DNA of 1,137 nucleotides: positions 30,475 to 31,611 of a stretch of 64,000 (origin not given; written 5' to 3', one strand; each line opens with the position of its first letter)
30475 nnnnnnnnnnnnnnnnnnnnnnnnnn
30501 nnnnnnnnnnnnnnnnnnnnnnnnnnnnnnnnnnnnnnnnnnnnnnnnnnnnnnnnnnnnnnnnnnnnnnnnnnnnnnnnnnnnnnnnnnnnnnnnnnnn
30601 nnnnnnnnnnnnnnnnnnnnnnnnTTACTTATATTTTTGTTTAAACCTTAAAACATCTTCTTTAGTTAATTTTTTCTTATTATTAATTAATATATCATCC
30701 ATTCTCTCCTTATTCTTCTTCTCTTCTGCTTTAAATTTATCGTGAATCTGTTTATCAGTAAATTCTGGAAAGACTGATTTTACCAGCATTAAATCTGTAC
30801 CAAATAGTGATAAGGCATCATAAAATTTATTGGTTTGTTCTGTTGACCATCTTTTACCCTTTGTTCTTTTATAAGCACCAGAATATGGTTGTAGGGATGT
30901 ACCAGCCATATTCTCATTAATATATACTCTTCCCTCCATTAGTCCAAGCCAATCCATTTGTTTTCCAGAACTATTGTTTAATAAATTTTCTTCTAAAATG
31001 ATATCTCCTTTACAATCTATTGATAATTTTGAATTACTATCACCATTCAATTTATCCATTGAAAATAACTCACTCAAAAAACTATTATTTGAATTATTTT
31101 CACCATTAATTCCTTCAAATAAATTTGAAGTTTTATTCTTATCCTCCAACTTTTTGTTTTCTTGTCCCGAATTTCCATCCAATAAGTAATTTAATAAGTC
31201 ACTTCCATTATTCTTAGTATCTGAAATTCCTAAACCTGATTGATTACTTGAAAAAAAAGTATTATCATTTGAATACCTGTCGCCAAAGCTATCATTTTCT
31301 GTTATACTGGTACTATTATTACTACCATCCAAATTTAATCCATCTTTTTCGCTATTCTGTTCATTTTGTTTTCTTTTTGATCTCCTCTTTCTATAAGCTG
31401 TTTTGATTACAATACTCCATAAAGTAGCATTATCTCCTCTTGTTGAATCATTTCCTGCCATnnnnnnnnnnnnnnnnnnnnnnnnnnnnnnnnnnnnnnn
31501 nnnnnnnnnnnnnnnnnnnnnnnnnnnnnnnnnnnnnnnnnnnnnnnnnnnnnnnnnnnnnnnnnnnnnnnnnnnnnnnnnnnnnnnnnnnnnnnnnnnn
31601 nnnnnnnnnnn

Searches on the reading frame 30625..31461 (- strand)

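Call 59: search_protein_families(library=pfam, proteins=[window:30625-31461:-], max_evalue=0.001)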
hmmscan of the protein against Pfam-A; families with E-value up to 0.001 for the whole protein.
window:30625-31461:- (278 aa): 1 family
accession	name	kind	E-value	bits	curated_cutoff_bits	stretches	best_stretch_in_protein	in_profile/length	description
PF15963.11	Myb_DNA-bind_7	-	4.6e-20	71.7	31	1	198-267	4-72/88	Myb DNA-binding like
